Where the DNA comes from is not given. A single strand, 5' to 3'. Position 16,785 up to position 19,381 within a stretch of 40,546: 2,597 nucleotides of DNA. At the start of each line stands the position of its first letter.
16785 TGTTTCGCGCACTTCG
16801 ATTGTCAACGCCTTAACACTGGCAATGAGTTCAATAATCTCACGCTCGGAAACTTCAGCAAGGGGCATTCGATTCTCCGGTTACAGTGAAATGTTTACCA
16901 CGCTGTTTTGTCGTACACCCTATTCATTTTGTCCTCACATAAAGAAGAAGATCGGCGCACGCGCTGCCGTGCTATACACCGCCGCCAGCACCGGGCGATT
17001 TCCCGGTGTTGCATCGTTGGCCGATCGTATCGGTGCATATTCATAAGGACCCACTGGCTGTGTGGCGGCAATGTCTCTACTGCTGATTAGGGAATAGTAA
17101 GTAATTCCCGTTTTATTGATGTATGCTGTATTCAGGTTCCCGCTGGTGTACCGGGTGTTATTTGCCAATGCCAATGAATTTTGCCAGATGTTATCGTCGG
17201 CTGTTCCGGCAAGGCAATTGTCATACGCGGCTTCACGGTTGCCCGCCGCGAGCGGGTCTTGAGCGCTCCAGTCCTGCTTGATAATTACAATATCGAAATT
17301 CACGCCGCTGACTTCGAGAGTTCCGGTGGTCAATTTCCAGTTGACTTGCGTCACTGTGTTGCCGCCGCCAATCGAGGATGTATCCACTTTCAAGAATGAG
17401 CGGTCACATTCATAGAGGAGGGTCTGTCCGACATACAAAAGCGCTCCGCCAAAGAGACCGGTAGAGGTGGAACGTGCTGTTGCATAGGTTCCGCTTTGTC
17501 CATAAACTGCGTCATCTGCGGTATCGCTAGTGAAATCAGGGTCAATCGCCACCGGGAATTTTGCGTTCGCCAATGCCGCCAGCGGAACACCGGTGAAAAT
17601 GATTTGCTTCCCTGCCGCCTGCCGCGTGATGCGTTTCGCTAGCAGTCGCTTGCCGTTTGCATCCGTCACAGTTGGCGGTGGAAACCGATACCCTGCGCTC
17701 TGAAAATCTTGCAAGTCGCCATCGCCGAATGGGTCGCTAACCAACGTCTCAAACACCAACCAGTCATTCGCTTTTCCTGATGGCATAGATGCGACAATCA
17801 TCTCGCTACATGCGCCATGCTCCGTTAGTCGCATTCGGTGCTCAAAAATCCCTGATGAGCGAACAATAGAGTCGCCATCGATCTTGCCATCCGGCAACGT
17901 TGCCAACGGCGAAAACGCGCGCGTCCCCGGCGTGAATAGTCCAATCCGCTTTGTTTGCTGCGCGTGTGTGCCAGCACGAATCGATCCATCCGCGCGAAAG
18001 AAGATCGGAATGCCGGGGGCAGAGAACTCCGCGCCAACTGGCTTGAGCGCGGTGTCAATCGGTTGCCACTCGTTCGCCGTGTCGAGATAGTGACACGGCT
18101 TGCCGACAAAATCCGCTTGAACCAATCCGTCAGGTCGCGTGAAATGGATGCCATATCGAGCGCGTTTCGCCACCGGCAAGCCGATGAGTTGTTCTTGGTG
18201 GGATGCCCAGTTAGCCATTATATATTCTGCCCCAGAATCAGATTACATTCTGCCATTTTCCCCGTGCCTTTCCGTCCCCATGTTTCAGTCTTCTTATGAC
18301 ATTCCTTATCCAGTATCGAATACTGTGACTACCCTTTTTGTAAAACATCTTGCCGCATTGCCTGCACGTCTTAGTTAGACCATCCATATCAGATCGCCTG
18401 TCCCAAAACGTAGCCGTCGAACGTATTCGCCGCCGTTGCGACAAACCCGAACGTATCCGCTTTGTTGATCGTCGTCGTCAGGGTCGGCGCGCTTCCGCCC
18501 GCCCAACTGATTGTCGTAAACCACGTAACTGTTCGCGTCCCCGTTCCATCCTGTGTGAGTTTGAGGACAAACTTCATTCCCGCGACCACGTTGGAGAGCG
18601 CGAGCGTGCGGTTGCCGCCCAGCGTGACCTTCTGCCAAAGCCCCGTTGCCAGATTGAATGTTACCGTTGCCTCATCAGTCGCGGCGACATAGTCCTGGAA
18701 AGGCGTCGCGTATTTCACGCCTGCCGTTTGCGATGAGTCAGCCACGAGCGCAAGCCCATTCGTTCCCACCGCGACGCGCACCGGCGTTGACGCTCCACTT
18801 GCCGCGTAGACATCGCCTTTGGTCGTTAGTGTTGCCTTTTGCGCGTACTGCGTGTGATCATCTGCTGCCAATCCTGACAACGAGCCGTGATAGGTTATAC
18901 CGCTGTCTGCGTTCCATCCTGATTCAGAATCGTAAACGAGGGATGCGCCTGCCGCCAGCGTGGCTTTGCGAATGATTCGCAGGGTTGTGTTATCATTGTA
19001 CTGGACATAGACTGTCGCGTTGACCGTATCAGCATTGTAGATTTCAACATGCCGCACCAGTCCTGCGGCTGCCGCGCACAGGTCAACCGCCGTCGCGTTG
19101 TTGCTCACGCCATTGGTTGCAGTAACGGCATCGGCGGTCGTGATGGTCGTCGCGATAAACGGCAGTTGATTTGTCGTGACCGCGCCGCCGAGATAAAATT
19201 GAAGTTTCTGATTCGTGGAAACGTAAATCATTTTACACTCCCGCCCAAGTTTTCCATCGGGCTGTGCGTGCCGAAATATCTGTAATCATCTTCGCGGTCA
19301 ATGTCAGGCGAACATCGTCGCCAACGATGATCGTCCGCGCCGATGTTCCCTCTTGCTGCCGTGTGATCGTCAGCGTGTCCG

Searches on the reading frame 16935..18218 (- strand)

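Call 12: search_protein_families(library=phrogs, proteins=[window:16935-18218:-], max_evalue=0.001)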
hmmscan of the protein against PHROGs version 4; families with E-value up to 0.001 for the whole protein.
window:16935-18218:- (427 aa): 0 families

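Call 20: search_protein_families(library=pfam, proteins=[window:16935-18218:-], max_evalue=0.01)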
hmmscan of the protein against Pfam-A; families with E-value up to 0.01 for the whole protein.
window:16935-18218:- (427 aa): 0 families

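Call 79: search_protein_families(library=ncbifam, proteins=[window:16935-18218:-], max_evalue=0.1)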
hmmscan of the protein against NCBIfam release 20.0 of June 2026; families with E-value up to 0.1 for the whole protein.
window:16935-18218:- (427 aa): 1 family
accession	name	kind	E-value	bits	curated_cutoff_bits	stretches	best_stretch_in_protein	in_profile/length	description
NF033679.1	DNRLRE_dom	domain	0.012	15.7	34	1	252-320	10-84/164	DNRLRE domain-containing protein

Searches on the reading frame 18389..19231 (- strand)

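Call 12: search_protein_families(library=phrogs, proteins=[window:18389-19231:-], max_evalue=0.001)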
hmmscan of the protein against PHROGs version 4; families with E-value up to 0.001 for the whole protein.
window:18389-19231:- (280 aa): 4 families
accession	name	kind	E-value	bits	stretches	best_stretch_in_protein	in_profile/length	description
phrog_5596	-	unknown function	1.5e-10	41.4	1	105-276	258-448/451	-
phrog_9017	-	tail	1.5e-06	29.6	1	199-266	72-143/159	tail fiber protein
phrog_22179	-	tail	0.00036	21.2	1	221-265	183-227/244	tail fiber protein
phrog_19976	-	tail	0.00041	20.9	1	170-269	145-244/256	tail assembly protein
